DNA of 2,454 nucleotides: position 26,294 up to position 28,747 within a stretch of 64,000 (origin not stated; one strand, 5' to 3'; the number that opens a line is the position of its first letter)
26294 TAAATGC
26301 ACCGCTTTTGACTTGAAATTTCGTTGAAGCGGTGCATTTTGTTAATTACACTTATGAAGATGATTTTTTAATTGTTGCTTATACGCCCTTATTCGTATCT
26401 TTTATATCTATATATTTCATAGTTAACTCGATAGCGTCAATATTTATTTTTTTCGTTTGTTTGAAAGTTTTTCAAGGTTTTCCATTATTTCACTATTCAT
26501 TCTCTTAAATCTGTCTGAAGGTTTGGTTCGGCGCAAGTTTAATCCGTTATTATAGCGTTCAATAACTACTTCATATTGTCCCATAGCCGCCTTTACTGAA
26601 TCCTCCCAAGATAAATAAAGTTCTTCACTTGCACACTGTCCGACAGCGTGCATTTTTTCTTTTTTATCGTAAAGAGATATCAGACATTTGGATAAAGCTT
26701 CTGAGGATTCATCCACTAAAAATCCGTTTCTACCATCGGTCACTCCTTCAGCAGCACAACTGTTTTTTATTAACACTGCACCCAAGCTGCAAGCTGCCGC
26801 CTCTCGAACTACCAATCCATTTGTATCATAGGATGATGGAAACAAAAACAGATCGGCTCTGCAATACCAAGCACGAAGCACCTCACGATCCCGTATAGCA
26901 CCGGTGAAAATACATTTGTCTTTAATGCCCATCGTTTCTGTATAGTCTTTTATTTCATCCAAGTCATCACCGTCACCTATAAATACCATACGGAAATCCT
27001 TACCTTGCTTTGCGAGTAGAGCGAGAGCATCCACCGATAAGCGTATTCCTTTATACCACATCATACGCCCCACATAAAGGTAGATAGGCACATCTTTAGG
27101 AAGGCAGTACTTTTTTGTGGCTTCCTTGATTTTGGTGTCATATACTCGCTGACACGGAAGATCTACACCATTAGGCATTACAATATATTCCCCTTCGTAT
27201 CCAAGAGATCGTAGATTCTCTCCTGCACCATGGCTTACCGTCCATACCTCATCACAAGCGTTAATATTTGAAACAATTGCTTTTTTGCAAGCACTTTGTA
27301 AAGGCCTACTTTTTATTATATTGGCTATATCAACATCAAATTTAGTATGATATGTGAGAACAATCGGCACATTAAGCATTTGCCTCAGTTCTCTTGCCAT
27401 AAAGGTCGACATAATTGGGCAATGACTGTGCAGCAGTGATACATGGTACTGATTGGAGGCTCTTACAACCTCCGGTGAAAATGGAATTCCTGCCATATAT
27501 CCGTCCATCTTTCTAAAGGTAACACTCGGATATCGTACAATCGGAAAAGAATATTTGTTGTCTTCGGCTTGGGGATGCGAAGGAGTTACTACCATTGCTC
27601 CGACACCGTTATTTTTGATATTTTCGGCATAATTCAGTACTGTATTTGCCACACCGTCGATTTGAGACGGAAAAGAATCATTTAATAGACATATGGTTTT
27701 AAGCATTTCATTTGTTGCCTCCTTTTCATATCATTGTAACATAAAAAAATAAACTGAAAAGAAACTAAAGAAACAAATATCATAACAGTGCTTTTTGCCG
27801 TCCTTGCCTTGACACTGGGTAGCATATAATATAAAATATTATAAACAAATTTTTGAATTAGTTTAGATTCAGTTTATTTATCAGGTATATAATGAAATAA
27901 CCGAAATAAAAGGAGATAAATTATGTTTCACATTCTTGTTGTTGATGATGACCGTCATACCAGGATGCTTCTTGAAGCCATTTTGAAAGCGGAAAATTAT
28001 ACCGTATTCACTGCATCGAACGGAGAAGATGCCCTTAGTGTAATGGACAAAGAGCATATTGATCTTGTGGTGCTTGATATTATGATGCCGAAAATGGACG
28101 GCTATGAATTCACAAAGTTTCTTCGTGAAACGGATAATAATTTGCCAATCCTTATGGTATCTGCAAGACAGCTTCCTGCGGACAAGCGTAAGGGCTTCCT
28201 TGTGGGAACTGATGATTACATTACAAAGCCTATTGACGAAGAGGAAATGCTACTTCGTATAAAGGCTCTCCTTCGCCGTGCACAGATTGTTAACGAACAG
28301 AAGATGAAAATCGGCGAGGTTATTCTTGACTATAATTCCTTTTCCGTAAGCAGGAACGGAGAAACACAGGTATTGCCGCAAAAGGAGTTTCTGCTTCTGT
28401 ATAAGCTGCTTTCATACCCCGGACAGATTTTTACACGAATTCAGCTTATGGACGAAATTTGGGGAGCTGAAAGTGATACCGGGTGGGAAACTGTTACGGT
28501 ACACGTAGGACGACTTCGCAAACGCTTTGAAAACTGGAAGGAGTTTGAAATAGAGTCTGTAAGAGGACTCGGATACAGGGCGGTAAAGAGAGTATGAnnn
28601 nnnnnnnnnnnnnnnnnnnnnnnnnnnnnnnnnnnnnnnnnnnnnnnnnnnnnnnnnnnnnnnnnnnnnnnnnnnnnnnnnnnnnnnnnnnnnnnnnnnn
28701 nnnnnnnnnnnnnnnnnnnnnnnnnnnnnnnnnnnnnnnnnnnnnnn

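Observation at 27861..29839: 18-nt operator-like motif at five promoters links the OmpR/HK pair to the ABC exporter, a flavodoxin and a distant small-protein gene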

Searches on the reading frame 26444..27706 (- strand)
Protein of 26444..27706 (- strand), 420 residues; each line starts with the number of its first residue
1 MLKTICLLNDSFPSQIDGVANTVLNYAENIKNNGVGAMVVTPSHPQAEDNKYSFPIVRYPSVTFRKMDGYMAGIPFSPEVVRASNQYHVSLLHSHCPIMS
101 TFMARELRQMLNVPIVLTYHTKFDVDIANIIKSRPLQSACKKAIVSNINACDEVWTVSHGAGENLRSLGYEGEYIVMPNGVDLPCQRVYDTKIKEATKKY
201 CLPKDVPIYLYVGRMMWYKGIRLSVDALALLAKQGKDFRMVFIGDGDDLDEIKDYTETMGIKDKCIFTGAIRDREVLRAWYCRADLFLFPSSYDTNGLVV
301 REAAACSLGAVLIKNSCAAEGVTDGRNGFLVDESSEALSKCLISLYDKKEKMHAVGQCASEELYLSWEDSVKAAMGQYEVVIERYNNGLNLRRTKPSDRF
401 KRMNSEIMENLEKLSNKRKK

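Call 7: search_protein_families(library=pfam, proteins=[window:26444-27706:-])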
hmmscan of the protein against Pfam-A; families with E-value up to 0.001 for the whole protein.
window:26444-27706:- (420 aa): 5 families
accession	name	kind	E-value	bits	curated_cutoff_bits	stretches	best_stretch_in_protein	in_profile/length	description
PF00534.26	Glycos_transf_1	-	3.7e-30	105.2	26.4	1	195-359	4-169/172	Glycosyl transferases group 1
PF13692.12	Glyco_trans_1_4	-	6.8e-26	91.7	27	1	207-347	2-141/142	Glycosyl transferases group 1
PF13439.12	Glyco_transf_4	-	3.6e-21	76.3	28.5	1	16-183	1-168/170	Glycosyltransferase Family 4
PF13579.12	Glyco_trans_4_4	-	1.6e-11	45.3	29.7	1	18-180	2-158/158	Glycosyl transferase 4-like domain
PF20706.3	GT4-conflict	-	8.7e-06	25.4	26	1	203-324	194-322/385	Family 4 Glycosyltransferase in conflict systems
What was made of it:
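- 26444..27706 (-): GT4 glycosyltransferase, a candidate glycolipid synthase. Pfam Glycos_transf_1 and Glyco_transf_4 (call 7).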

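Call 25: search_protein_families(library=ncbifam, proteins=[window:26444-27706:-])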
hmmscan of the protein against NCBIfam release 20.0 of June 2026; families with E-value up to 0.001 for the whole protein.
window:26444-27706:- (420 aa): 33 families (the best 25 are shown)
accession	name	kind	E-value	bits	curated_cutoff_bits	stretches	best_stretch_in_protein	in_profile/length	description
NF049988.1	MGlcDAGSynMgs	equivalog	3.9e-26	92.3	400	1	5-390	3-396/398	alpha-monoglucosyldiacylglycerol synthase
TIGR03999.1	thiol_BshA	equivalog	7e-24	84.4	273.7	1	76-381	72-369/375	N-acetyl-alpha-D-glucosaminyl L-malate synthase BshA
NF047684.1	TeichurnBiosyTuaC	equivalog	2.5e-22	79.4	550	1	84-364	104-370/391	teichuronic acid biosynthesis protein TuaC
NF038295.1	EPS_HpsP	equivalog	1.7e-20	73.4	550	1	56-379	65-385/388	hormogonium polysaccharide biosynthesis glycosyltransferase HpsP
TIGR04063.1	stp3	hypoth_equivalog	2.3e-19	69.5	442.05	1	85-380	89-394/397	TIGR04063 family PEP-CTERM/XrtA system glycosyltransferase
TIGR03449.1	mycothiol_MshA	equivalog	1.2e-18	67.2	462.5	1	74-381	85-403/406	D-inositol-3-phosphate glycosyltransferase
NF053787.1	GlcN_PG_synth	equivalog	7.7e-18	64.5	480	1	33-382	32-360/361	N-acetylglucosaminyl phosphatidylglycerol synthase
TIGR02149.1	glgA_Coryne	subfamily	2.2e-17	63.3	302.4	1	72-373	67-382/391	glycogen synthase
NF053513.1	Gtran_IagA_BgsA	equivalog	2.2e-17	63.1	460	1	99-349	55-300/333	LTA glycolipid anchor biosynthesis glycosyltransferase, IagA/BgsA family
NF041876.1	EPS_EpsE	equivalog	7.5e-17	61.6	400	1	199-373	206-386/389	exopolysaccharide biosynthesis GT4 family glycosyltransferase EpsE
TIGR03088.1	stp2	hypoth_equivalog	1.6e-13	50.5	409.05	1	179-381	167-369/374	TIGR03088 family PEP-CTERM/XrtA system glycosyltransferase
NF041010.1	glycosy_Agl16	equivalog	3.1e-12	46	575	1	100-352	92-322/352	glycosylation protein Agl16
NF012028.0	PRK15484.1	subfamily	3.2e-12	46.3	618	1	175-362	164-357/380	lipopolysaccharide N-acetylglucosaminyltransferase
NF041879.1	EPS_EpsH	equivalog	3.3e-12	45.9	800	1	197-323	227-352/431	exopolysaccharide biosynthesis glycosyltransferase EpsH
TIGR04157.1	glyco_rSAM_CFB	subfamily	4.5e-12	45.7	400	1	174-312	195-329/406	TIGR04157 family glycosyltransferase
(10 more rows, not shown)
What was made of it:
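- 26444..27706 (-): The best NCBIfam hit is alpha-monoglucosyldiacylglycerol synthase, but below its cutoff (call 25).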

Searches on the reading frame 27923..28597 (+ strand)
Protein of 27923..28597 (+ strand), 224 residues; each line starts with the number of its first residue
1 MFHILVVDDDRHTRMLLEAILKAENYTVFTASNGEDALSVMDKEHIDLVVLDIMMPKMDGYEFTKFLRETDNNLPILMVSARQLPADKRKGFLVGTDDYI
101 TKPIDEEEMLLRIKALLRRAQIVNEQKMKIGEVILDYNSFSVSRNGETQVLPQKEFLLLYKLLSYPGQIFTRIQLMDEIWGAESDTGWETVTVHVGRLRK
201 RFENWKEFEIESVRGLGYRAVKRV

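Call 7: search_protein_families(library=pfam, proteins=[window:27923-28597:+])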
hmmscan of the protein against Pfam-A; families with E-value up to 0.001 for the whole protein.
window:27923-28597:+ (224 aa): 2 families
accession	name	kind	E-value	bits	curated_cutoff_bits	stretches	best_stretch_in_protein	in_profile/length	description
PF00072.30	Response_reg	-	1.4e-31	109.4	30.2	1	4-113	1-110/111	Response regulator receiver domain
PF00486.34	Trans_reg_C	-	4e-18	65.7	26.2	1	150-219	5-76/77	Transcriptional regulatory protein, C terminal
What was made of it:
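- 27923..28597 (+): OmpR/PhoB-family response regulator (receiver plus winged helix). The predicted phospho-acceptor is D52. Pfam Response_reg and Trans_reg_C (call 7).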

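Call 24: search_solved_structures(query=window:27923-28594:+, max_evalue=1e-20)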
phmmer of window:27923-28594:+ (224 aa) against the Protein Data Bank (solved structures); distinct sequences matched with E-value up to 1e-20: 33.
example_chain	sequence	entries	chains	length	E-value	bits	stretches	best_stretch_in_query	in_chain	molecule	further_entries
2oqr_A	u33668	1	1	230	1.7e-38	135.4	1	4-219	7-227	Sensory transduction protein regX3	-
2gwr_A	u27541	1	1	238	1.1e-36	129.5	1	3-220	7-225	DNA-binding response regulator mtrA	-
1kgs_A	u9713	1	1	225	8.7e-36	126.5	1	3-220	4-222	DNA BINDING RESPONSE REGULATOR D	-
9ji3_J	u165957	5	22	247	7e-32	113.8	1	3-218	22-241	DNA-binding response regulator | Possible two component system response transcriptional positive regulator PhoP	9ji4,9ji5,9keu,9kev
3r0j_A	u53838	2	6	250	7.3e-32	113.7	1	3-218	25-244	POSSIBLE TWO COMPONENT SYSTEM RESPONSE TRANSCRIPTIONAL POSITIVE REGULATOR PHOP | Response regulator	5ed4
1ys6_A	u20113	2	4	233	2.4e-30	108.8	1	4-218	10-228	Transcriptional regulatory protein prrA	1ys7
9dvt_R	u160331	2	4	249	1.1e-29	106.6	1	3-218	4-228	DNA-binding dual master transcriptional regulator RpaA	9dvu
9g85_A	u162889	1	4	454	5.4e-29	104.3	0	3-128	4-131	Response regulator PleD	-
9g86_A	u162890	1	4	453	5.5e-29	104.3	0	3-128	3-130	Response regulator PleD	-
2wb4_A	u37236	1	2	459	5.6e-29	104.3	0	3-128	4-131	DIGUANYLATE CYCLASE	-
1w25_A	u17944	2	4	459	5.8e-29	104.2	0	3-128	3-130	STALKED-CELL DIFFERENTIATION CONTROLLING PROTEIN | RESPONSE REGULATOR PLED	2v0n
4b09_A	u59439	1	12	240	1.1e-28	103.3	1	4-219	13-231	TRANSCRIPTIONAL REGULATORY PROTEIN BAER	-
9ket_J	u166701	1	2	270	4.7e-28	101.3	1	45-218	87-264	Possible two component system response transcriptional positive regulator PhoP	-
1mvo_A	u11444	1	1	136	3.6e-27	98.4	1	4-123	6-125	PhoP response regulator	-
3q9s_A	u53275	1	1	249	6.8e-27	97.5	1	4-208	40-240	DNA-binding response regulator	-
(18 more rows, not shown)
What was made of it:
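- On OmpR/PhoB-family response regulator: Full-length matches to RegX3, MtrA, DrrD and PhoP structures (call 24).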

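Call 25: search_protein_families(library=ncbifam, proteins=[window:27923-28597:+])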
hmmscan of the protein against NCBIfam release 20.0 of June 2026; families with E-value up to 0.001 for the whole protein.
window:27923-28597:+ (224 aa): 98 families (the best 25 are shown)
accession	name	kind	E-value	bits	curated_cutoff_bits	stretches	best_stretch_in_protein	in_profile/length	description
TIGR02154.1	PhoB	equivalog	4.9e-52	176.5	296.2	1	3-219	4-224/226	phosphate regulon transcriptional regulator PhoB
NF040689.1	MtrAB_MtrA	equivalog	1.8e-51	174.6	300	1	4-220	1-218/219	MtrAB system response regulator MtrA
TIGR01387.1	cztR_silR_copR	subfamily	1.7e-47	161.9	279.2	1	4-218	1-216/218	heavy metal response regulator transcription factor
NF033120.0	vanR_FM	exception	4.4e-47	160.6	460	1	3-219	5-228/231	vancomycin resistance response regulator transcription factor, VanR-F/VanR-M family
NF045944.1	ResRegRpaBCyano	equivalog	8.5e-47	159.4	330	1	5-219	1-226/229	response regulator transcription factor RpaB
NF053854.1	RespRegPhoBBctds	equivalog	8.9e-47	159.3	270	1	4-219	1-223/225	two-component system response regulator PhoB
NF041734.1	resp_reg_RppA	equivalog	6.4e-46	156.6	250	1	3-219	2-226/229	two-component system response regulator RppA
NF041733.1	resp_reg_CseB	equivalog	7.1e-45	153.1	350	1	3-220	2-226/228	two-component system response regulator CseB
NF033117.2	vanR_ACDEGLN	exception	1.9e-44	151.9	350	1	4-219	1-224/226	VanR-ABDEGLN family response regulator transcription factor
NF040534.1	resp_reg_YycF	equivalog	1.9e-44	151.7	340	1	3-218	2-225/231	response regulator YycF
NF051850.1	RespRegRprY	equivalog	8e-42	143.2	370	1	3-222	6-228/234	response regulator transcription factor RprY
NF008296.0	PRK11083.1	equivalog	9e-42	143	273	1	3-219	5-224/228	two-component system response regulator CreB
NF008567.0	PRK11517.1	equivalog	2e-41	141.8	353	1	3-220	2-218/223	response regulator transcription factor HprR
NF007005.1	PRK09468.1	equivalog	4.9e-41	140.7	331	1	3-220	5-231/237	osmolarity response regulator transcription factor OmpR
NF008378.0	PRK11173.1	equivalog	7.3e-40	136.8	334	1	3-221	5-233/238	two-component system response regulator ArcA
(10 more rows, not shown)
